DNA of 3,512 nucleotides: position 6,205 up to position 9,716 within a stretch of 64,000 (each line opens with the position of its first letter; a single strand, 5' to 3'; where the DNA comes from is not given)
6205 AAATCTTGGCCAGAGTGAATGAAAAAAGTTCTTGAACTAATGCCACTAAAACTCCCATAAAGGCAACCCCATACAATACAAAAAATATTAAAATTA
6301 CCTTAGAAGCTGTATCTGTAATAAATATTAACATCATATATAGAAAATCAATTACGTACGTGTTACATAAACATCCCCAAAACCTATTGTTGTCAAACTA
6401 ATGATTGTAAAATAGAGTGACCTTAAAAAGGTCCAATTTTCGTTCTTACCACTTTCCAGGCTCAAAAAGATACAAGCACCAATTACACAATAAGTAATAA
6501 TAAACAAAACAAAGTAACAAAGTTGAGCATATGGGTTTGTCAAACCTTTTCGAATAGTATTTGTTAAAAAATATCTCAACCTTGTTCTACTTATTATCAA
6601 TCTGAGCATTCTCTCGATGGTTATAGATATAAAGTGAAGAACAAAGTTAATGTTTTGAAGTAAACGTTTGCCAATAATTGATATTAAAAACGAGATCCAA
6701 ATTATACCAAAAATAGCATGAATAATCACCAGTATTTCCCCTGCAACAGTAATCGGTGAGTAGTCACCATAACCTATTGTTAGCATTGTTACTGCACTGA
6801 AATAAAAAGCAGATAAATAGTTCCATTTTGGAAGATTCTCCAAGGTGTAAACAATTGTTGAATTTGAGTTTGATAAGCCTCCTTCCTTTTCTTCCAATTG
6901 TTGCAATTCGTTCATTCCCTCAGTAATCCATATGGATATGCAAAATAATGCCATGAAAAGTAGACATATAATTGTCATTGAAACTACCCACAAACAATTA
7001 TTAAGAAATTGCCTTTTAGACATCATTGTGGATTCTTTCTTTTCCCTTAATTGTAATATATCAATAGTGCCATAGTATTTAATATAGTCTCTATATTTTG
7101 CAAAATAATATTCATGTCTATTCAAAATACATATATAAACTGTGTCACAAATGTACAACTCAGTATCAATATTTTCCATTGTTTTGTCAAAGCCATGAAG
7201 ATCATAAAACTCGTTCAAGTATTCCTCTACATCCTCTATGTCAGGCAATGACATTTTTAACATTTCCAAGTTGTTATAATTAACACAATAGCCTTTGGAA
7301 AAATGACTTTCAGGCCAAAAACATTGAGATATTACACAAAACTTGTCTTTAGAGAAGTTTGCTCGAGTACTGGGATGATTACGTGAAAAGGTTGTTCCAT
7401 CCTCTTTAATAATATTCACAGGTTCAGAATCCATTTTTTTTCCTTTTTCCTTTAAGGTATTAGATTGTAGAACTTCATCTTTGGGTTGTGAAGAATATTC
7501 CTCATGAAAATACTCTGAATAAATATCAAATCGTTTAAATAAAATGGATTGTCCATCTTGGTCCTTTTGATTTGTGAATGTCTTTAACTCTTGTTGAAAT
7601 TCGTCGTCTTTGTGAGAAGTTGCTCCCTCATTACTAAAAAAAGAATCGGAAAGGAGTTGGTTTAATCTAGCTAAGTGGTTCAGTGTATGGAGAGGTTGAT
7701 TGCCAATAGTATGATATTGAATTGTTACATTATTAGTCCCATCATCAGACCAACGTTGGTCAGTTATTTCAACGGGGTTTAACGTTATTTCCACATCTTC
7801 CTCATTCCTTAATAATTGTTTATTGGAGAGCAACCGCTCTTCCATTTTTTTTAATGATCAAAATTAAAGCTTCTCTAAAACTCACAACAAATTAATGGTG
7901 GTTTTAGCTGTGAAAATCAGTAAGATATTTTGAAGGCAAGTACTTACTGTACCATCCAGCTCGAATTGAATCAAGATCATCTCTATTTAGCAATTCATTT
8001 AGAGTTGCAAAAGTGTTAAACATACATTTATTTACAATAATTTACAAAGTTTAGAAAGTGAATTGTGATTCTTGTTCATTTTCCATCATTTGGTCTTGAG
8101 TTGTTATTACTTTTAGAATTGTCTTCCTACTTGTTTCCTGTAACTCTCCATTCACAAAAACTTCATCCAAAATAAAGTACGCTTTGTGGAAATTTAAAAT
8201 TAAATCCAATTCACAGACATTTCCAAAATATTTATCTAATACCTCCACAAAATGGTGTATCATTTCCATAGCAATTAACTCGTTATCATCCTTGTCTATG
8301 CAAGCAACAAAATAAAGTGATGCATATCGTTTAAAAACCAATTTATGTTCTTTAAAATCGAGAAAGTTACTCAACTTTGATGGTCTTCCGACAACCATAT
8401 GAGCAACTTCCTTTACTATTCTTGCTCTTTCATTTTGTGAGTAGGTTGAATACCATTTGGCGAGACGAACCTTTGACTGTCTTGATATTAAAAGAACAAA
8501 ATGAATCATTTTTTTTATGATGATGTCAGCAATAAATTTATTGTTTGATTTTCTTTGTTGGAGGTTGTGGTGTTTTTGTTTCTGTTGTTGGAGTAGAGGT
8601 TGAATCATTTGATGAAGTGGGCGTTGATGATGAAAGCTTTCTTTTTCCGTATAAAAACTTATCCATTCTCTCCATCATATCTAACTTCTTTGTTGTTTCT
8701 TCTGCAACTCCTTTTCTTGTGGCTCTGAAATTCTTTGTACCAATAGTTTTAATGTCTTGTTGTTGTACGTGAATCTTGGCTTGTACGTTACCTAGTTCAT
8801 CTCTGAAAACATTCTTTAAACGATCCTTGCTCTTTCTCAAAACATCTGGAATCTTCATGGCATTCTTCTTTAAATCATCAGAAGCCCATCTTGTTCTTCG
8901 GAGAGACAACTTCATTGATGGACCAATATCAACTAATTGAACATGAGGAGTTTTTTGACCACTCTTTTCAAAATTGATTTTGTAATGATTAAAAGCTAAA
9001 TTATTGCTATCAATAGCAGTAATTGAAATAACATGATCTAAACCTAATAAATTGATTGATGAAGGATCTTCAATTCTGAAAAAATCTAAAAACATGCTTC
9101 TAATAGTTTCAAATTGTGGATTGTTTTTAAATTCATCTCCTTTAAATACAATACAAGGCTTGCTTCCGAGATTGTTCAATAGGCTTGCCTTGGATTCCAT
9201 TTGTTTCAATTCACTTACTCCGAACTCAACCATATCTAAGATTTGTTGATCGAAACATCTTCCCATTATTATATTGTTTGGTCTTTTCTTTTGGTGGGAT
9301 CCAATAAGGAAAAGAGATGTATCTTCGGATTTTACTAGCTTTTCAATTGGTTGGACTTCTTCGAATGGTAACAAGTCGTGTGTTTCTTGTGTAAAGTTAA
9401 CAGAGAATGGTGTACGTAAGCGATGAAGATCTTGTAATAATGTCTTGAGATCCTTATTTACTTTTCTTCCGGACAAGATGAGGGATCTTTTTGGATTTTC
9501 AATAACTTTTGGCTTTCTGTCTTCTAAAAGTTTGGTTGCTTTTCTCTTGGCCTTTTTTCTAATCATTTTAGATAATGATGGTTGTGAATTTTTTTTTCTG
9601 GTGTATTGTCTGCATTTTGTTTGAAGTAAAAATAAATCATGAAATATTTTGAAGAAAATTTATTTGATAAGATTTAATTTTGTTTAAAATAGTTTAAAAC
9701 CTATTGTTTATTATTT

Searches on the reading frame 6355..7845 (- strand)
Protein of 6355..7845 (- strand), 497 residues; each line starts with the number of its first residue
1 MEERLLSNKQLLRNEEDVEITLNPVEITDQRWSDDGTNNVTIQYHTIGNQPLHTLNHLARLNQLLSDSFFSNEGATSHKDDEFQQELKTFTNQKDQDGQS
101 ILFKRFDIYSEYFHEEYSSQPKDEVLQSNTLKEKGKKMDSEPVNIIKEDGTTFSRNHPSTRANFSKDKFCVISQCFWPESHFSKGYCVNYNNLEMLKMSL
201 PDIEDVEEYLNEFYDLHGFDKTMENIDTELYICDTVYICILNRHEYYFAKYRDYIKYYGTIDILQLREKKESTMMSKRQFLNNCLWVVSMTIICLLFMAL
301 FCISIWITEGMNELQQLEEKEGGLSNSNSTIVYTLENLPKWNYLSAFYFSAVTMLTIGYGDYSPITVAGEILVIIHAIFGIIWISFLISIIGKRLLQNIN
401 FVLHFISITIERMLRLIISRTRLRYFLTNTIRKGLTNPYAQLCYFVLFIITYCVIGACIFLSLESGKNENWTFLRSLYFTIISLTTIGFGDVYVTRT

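Call 39: search_protein_families(library=pfam, max_evalue=0.00001, proteins=[window:6355-7845:-])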
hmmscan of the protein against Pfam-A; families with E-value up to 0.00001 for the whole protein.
window:6355-7845:- (497 aa): 2 families
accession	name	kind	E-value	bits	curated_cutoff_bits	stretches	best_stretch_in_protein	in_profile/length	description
PF07885.22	Ion_trans_2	-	1.1e-25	89.7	22.5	2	329-395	10-77/79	Ion channel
PF00520.37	Ion_trans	-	4.6e-07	29.7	25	0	278-392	115-230/241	Ion transport protein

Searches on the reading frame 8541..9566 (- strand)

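Call 39: search_protein_families(library=pfam, max_evalue=0.00001, proteins=[window:8541-9566:-])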
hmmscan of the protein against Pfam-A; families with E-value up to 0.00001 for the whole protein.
window:8541-9566:- (342 aa): 1 family
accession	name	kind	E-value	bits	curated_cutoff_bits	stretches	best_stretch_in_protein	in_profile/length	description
PF04427.23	Brix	-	1.5e-42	146.2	28.2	1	33-224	1-193/193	Brix domain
